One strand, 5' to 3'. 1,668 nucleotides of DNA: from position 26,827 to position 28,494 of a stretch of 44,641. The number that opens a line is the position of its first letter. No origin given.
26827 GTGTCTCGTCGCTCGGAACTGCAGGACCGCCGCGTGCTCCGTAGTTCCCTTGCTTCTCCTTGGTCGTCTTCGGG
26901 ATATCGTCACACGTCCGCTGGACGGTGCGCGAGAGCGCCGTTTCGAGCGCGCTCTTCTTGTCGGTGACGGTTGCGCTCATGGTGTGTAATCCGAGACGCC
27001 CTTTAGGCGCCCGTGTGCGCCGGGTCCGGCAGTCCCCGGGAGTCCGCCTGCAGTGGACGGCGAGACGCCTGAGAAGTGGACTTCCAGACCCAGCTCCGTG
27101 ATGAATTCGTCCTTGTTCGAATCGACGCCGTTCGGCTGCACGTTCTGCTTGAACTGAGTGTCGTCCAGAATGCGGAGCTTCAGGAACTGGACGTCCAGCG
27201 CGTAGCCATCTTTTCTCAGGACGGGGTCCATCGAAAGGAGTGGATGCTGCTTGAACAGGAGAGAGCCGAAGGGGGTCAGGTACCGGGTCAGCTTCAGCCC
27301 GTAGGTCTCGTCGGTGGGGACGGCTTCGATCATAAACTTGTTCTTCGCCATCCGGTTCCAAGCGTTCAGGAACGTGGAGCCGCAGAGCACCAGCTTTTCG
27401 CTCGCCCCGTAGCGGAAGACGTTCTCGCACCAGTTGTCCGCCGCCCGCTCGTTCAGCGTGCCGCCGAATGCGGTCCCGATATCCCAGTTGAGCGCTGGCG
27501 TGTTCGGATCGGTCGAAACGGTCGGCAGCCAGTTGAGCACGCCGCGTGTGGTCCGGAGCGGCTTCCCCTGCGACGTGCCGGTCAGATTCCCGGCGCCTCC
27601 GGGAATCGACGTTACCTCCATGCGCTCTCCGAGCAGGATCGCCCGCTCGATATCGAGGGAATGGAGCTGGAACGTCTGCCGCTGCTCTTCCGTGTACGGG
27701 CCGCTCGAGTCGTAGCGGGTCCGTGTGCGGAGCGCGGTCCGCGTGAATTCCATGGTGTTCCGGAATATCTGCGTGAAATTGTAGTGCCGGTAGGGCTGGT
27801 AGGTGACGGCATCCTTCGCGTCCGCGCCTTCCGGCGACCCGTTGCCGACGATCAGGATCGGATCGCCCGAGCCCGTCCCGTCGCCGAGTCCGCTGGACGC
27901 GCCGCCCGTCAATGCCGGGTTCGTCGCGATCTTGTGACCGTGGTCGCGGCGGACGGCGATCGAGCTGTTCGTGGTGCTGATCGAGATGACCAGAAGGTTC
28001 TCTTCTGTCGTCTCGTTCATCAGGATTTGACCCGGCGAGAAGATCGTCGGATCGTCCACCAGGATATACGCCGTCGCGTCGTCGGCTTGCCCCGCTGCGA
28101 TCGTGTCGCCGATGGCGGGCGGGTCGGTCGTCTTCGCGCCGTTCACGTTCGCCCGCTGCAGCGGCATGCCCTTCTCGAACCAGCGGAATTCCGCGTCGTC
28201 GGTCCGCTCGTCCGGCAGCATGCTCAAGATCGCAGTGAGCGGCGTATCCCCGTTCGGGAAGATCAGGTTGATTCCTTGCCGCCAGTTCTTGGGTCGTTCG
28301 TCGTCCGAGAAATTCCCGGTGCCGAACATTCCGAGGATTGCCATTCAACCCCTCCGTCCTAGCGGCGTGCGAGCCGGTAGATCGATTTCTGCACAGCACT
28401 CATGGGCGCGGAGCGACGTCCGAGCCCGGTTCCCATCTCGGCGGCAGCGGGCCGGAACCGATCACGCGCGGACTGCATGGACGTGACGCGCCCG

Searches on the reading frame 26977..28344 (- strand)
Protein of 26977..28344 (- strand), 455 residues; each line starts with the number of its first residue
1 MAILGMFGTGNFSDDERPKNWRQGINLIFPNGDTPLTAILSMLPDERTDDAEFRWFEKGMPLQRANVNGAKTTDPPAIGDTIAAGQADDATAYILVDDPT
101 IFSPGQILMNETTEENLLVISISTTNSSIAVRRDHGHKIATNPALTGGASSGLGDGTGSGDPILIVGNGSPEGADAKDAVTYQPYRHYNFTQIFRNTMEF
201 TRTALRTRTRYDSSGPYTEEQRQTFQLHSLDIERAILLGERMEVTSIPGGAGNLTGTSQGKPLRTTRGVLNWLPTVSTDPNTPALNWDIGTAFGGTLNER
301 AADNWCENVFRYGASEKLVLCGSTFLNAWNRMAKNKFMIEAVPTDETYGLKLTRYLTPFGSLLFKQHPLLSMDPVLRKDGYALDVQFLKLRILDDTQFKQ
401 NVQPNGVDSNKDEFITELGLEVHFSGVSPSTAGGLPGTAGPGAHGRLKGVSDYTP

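Call 7: search_dna_similar(query=window:26977-28344:-, collection=phages, mode=protein, max_rows=25)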
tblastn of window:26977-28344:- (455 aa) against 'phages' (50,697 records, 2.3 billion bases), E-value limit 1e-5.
Records with a match: 25; places in all: 25; records where one place covers at least 80% of the query: 24.
Best place of each record, by identity: <60% 25.
By first word of the organism name: Pseudomonas 16; Roseobacter 1; Vibrio 1; Desulfofustis 1; Microcystis 1; Caulobacter 1; Polaromonas 1; Aeromonas 1; EBPR 1; Clostridium 1.
By host as written in the record: Pseudomonas aeruginosa 12; - 4; Roseobacter sp. (CHUG lineage) 1; Vibrio splendidus 1; Microcystis elabens 1; Caulobacter sp. 1; Pseudomonas sp. 1; Psuedomonas aeruginosa 1; and 3 more.
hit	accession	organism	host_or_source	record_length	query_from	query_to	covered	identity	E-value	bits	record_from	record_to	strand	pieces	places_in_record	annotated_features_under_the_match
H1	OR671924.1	Roseobacter phage CRP-810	Roseobacter sp. (CHUG lineage)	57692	2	422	93%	31.6%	3e-44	171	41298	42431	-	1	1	major capsid protein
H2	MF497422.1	Vibrio phage vB_VspS_VS-ABTNL-3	Vibrio splendidus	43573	3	423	93%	31.5%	5e-39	156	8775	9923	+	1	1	putative major capsid protein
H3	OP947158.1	Desulfofustis phage LS06-2018-MD01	-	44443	4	423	92%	30.3%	3e-48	183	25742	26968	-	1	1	major head protein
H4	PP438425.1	Microcystis phage Mel-JY34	Microcystis elabens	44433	1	425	93%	29.9%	4e-40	159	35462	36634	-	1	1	putative major capsid protein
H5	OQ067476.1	Caulobacter phage Kuura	Caulobacter sp.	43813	1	423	93%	28.1%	2e-29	128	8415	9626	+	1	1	putative major capsid protein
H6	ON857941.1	Pseudomonas phage vB_PaeP_FBPa48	Pseudomonas sp.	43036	30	411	84%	24.9%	4e-17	91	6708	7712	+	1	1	hypothetical protein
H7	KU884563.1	Pseudomonas phage PaMx41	Pseudomonas aeruginosa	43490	30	411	84%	24.4%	1e-17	92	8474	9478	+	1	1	major capsid protein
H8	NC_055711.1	Pseudomonas phage PaMx41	Pseudomonas aeruginosa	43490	30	411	84%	24.4%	1e-17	92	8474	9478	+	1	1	major head protein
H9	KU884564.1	Pseudomonas phage PaMx43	Pseudomonas aeruginosa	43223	30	411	84%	24.4%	1e-17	92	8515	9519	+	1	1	major capsid protein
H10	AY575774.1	Pseudomonas phage PaP2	-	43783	30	411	84%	24.4%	1e-17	92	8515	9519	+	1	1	orf13: p13 | orf12: p12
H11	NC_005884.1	Pseudomonas phage PaP2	Pseudomonas aeruginosa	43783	30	411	84%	24.4%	1e-17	92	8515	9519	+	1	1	major head protein | hypothetical protein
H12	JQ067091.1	Pseudomonas phage PaMx32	Pseudomonas aeruginosa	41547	30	411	84%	24.4%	2e-17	92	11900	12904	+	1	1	record has no annotation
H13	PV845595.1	Pseudomonas phage Ph_15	Pseudomonas aeruginosa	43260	30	411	84%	24.4%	2e-17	92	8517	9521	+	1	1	major head protein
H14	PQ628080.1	Pseudomonas phage Neko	Pseudomonas aeruginosa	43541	30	411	84%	24.4%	2e-17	92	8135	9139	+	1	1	major head protein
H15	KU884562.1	Pseudomonas phage PaMx35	Pseudomonas aeruginosa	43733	30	411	84%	24.4%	4e-17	91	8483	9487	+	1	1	major capsid protein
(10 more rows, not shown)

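Call 8: search_protein_families(library=pfam, proteins=[window:26977-28344:-], max_evalue=0.1)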
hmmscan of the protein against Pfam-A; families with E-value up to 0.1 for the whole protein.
window:26977-28344:- (455 aa): 1 family
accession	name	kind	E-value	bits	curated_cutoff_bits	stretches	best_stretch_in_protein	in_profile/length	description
PF17236.8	SU10_MCP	-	3e-36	125.9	24.1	1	19-423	12-280/292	SU10 major capsid protein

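Call 9: get_annotated_region(hit=H3, flank=12000)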
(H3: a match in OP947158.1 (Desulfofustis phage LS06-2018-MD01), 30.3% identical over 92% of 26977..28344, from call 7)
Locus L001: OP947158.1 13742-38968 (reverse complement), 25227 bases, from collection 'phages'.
description: Desulfofustis phage LS06-2018-MD01, complete genome.
organism: Desulfofustis phage LS06-2018-MD01 (NCBI taxid 3003834)
taxonomy: Viruses; Duplodnaviria; Heunggongvirae; Uroviricota; Caudoviricetes
host: -; source: -; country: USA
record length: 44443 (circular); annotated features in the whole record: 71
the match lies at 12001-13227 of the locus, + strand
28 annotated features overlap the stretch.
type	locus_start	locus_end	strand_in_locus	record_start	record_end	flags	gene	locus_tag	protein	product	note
CDS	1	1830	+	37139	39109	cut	-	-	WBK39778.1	hydrolase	-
CDS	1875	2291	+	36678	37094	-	-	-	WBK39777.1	hypothetical protein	-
CDS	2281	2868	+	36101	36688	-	-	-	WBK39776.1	hypothetical protein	-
CDS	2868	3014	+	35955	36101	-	-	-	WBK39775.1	hypothetical protein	-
CDS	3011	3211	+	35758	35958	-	-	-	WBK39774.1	hypothetical protein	-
CDS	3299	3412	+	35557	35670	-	-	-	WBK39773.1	hypothetical protein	-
CDS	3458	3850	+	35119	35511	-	-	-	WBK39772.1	endolysin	-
CDS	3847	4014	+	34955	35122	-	-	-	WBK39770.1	hypothetical protein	-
CDS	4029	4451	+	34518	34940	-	-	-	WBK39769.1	hypothetical protein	-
CDS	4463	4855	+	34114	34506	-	-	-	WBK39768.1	hypothetical protein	-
CDS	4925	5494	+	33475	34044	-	-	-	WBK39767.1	DNA methyltransferase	-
CDS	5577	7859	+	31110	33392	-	-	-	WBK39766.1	capsid protein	-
CDS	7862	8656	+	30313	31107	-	-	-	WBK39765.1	head protein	-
CDS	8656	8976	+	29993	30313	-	-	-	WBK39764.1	hypothetical protein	-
CDS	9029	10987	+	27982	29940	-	-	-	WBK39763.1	portal protein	-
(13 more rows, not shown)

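Call 10: get_annotated_region(hit=H1, flank=12000)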
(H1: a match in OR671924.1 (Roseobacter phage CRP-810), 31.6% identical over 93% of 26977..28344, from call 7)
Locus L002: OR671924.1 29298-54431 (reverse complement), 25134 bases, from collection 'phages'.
description: Roseobacter phage CRP-810, complete genome.
organism: Roseobacter phage CRP-810 (NCBI taxid 3088887)
taxonomy: Viruses
host: Roseobacter sp. (CHUG lineage); source: -; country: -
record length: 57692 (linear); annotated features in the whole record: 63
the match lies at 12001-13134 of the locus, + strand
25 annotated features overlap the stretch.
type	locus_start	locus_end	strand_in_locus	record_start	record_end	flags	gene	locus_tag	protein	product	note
CDS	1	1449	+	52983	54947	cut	-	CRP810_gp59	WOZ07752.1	portal protein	-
CDS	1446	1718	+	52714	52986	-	-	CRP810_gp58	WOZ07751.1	hypothetical protein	-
CDS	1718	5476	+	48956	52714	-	-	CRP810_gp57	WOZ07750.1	tail fiber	-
CDS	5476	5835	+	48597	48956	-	-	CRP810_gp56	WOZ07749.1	hypothetical protein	-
CDS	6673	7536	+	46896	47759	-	-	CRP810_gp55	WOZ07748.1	hypothetical protein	-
CDS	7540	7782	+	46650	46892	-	-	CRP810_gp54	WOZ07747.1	hypothetical protein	-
CDS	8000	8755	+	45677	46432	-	-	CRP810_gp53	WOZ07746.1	OmpA family protein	-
CDS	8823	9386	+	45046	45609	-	-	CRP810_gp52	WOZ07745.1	hypothetical protein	-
CDS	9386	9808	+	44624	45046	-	-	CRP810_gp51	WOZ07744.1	lysozyme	-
CDS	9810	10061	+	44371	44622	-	-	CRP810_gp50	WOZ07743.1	hypothetical protein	-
CDS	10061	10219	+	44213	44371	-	-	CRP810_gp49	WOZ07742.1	ribonucleotide reductase A subunit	-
CDS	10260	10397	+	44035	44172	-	-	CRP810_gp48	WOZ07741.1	hypothetical protein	-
CDS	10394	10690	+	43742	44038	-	-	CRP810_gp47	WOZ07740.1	hypothetical protein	-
CDS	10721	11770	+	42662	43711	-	-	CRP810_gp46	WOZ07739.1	hypothetical protein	-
CDS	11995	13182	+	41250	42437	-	-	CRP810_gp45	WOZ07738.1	major capsid protein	-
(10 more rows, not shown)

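Call 11: find_related_loci(query=window:26977-28344:-, collection=viral_contigs, flank=10000)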
Query window:26977-28344:- (455 aa) in viral_contigs; peptide patterns used: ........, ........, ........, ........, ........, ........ (x = any residue, [..] = any of these).
5 stretches matched a pattern; 4 encode a relative of the query (tblastn E <= 1e-3); 4 distinct loci.
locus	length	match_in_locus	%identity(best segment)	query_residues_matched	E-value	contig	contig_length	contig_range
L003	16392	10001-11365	93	1-455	0e+0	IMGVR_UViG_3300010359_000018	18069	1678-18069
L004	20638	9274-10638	94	1-455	0e+0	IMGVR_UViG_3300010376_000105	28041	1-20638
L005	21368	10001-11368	91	1-455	0e+0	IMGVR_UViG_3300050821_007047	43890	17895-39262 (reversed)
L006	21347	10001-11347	79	1-455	0e+0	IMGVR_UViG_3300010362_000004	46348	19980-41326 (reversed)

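Call 26: get_annotated_region(hit=H5, flank=14000)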
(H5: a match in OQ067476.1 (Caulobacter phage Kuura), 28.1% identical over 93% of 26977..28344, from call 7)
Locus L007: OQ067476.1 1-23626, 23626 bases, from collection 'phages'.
description: Caulobacter phage Kuura, complete genome.
organism: Caulobacter phage Kuura (NCBI taxid 3017786)
taxonomy: Viruses; Duplodnaviria; Heunggongvirae; Uroviricota; Caudoviricetes
host: Caulobacter sp.; source: freshwater; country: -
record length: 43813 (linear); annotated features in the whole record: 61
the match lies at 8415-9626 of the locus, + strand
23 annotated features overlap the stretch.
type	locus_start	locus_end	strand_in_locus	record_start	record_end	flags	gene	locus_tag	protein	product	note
CDS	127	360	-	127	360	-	-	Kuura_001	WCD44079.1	hypothetical protein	-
CDS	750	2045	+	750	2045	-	-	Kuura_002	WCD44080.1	putative small terminase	-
CDS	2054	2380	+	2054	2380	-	-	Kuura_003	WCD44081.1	hypothetical protein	-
CDS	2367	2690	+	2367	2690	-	-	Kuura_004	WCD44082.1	hypothetical protein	-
CDS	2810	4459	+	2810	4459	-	-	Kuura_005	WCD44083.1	putative large terminase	-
CDS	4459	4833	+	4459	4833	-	-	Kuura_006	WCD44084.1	hypothetical protein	-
CDS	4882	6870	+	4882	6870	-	-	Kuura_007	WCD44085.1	putative portal protein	-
CDS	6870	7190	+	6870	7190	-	-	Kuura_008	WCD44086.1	hypothetical protein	-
CDS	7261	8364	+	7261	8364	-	-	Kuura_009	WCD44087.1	hypothetical protein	-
CDS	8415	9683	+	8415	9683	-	-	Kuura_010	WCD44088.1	putative major capsid protein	-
CDS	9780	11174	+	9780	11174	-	-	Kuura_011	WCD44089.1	hypothetical protein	-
CDS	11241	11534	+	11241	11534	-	-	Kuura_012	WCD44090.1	hypothetical protein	-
CDS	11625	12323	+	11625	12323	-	-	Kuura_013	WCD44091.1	hypothetical protein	-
CDS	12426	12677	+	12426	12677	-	-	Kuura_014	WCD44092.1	hypothetical protein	-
CDS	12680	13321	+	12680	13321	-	-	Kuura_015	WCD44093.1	hypothetical protein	-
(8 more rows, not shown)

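Call 27: get_annotated_region(hit=H4, flank=14000)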
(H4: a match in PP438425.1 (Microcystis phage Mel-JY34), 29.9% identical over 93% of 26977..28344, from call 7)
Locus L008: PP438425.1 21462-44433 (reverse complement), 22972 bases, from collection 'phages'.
description: Microcystis phage Mel-JY34, complete genome.
organism: Microcystis phage Mel-JY34 (NCBI taxid 3128145)
taxonomy: Viruses; Duplodnaviria; Heunggongvirae; Uroviricota; Caudoviricetes
host: Microcystis elabens; source: China; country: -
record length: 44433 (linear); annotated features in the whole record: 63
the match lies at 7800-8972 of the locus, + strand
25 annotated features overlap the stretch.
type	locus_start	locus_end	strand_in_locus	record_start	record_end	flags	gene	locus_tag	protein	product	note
CDS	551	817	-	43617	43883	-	-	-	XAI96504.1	hypothetical protein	-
CDS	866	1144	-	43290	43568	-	-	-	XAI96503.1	hypothetical protein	-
CDS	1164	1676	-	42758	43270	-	-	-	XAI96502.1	hypothetical protein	-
CDS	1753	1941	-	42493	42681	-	-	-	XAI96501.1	hypothetical protein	-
CDS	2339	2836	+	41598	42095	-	-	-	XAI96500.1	hypothetical protein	-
CDS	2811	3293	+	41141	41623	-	-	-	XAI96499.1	putative endonuclease I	-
CDS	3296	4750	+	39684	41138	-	-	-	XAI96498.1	terminase large subunit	-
CDS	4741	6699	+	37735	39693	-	-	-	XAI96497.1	hypothetical protein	-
CDS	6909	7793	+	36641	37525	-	-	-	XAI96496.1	lipid binding protein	-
CDS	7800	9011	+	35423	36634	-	-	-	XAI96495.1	putative major capsid protein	-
CDS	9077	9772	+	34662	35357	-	-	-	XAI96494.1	hypothetical protein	-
CDS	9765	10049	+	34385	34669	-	-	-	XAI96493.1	hypothetical protein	-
CDS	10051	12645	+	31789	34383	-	-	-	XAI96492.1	hypothetical protein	-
CDS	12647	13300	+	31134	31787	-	-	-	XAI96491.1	hypothetical protein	-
CDS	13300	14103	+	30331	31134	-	-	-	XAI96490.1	putative tail fiber protein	-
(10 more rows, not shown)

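Call 67: get_annotated_region(hit=H11, flank=16000)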
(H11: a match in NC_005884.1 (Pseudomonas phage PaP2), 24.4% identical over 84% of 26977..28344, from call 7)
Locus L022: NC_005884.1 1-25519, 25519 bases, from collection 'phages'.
description: Pseudomonas phage PaP2, complete genome.
organism: Pseudomonas phage PaP2 (NCBI taxid 270673)
taxonomy: Viruses; Duplodnaviria; Heunggongvirae; Uroviricota; Caudoviricetes; Fredfastierviridae; Jamesmcgillvirus
host: Pseudomonas aeruginosa; source: -; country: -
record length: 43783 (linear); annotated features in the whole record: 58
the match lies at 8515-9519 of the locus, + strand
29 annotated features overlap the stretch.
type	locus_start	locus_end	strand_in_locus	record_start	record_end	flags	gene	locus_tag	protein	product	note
CDS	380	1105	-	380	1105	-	-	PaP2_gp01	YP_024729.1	hypothetical protein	p01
CDS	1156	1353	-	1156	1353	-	-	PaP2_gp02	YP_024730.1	hypothetical protein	p02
CDS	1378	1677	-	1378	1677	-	-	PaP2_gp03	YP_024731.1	hypothetical protein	p03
CDS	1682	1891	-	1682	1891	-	-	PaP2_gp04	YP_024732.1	hypothetical protein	p04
CDS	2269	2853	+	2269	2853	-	-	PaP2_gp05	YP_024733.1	terminase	p05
CDS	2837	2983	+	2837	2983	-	-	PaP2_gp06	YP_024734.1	hypothetical protein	p06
CDS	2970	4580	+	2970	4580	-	-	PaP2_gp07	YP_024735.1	putative head assembly cofactor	p07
CDS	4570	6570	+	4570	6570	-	-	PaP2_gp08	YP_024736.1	portal protein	p08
CDS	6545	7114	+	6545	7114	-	-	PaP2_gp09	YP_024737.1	hypothetical protein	p09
CDS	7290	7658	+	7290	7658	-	-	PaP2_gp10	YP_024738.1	hypothetical protein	p10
CDS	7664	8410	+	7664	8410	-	-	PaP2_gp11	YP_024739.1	hypothetical protein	p11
CDS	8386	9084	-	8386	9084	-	-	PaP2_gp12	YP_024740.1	hypothetical protein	p12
CDS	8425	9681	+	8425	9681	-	-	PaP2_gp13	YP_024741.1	major head protein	p13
CDS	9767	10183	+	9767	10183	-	-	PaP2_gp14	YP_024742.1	hypothetical protein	p14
CDS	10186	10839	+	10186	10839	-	-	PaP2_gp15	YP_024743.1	virion structural protein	p15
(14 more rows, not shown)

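Call 96: search_protein_families(library=phrogs, proteins=[L022:12703-15795:+, L022:15809-16723:+, L022:16740-18470:+, L022:10186-10836:+, L007:13318-14694:+, L007:15441-16508:+, L001:14096-15454:+, L001:15946-16827:+, L006:18089-20152:+], max_evalue=0.001)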
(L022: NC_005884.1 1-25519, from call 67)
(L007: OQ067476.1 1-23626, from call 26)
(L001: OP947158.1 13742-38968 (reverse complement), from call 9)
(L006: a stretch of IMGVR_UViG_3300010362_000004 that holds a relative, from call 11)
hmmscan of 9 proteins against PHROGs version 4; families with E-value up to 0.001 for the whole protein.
L022:12703-15795:+ (1031 aa): 2 families
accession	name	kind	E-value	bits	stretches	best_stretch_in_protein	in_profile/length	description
phrog_16563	-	head and packaging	0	2538.2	1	1-1031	1-1031/1031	virion structural protein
phrog_3287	-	head and packaging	1.9e-08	34.6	1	218-342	168-295/524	virion structural protein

L022:15809-16723:+ (305 aa): 1 family
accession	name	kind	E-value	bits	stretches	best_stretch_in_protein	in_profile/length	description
phrog_16266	-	unknown function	1.5e-201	669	1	1-305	1-305/305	-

L022:16740-18470:+ (577 aa): 1 family
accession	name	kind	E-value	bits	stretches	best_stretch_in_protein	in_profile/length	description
phrog_15195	-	head and packaging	0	1366.7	1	1-577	1-577/577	virion structural protein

L022:10186-10836:+ (217 aa): 1 family
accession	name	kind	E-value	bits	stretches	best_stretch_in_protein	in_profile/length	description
phrog_16416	-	head and packaging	5e-157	520.9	1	1-217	1-217/217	virion structural protein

L007:13318-14694:+ (459 aa): 1 family
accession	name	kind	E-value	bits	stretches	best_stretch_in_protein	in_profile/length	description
phrog_3287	-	head and packaging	3e-34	119.8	1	15-405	12-470/524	virion structural protein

L007:15441-16508:+ (356 aa): 2 families
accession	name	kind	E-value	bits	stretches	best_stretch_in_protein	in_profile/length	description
phrog_4287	-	DNA, RNA and nucleotide metabolism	3.9e-21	76.7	1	4-315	5-311/392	DNA ejection protein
phrog_7477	-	unknown function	9.4e-05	23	1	114-231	121-244/313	-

L001:14096-15454:+ (453 aa): 0 families

L001:15946-16827:+ (294 aa): 0 families

L006:18089-20152:+ (688 aa): 0 families

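Call 98: search_protein_families(library=pfam, proteins=[L007:15016-15441:+, L007:14694-15020:+, L007:15441-16508:+, L007:16524-18464:+, L001:15447-15923:+], max_evalue=0.1)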
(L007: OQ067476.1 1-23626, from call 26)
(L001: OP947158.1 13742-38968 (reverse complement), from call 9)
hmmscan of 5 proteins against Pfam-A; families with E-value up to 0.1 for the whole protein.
L007:15016-15441:+ (142 aa): 0 families

L007:14694-15020:+ (109 aa): 1 family
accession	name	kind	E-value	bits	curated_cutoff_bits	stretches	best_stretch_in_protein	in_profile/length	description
PF07484.17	Collar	-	1.1e-10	41.8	24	1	42-91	1-50/57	Phage Tail Collar Domain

L007:15441-16508:+ (356 aa): 0 families

L007:16524-18464:+ (647 aa): 1 family
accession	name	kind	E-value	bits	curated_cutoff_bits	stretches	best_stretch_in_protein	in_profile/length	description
PF01464.25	SLT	-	2.1e-05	24.5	21.3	1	99-174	19-84/117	Transglycosylase SLT domain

L001:15447-15923:+ (159 aa): 1 family
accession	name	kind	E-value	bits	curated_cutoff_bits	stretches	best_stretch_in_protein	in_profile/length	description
PF18827.6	LPD14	-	0.032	14.7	27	1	27-70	72-111/136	Large polyvalent protein-associated domain 14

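Call 101: search_protein_families(library=phrogs, proteins=[L006:14818-15657:+], max_evalue=1)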
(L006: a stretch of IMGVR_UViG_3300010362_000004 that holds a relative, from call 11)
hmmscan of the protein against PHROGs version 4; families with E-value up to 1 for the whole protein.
L006:14818-15657:+ (280 aa): 1 family
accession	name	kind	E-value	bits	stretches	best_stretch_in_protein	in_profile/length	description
phrog_34168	-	unknown function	0.018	15.6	1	42-196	17-175/240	-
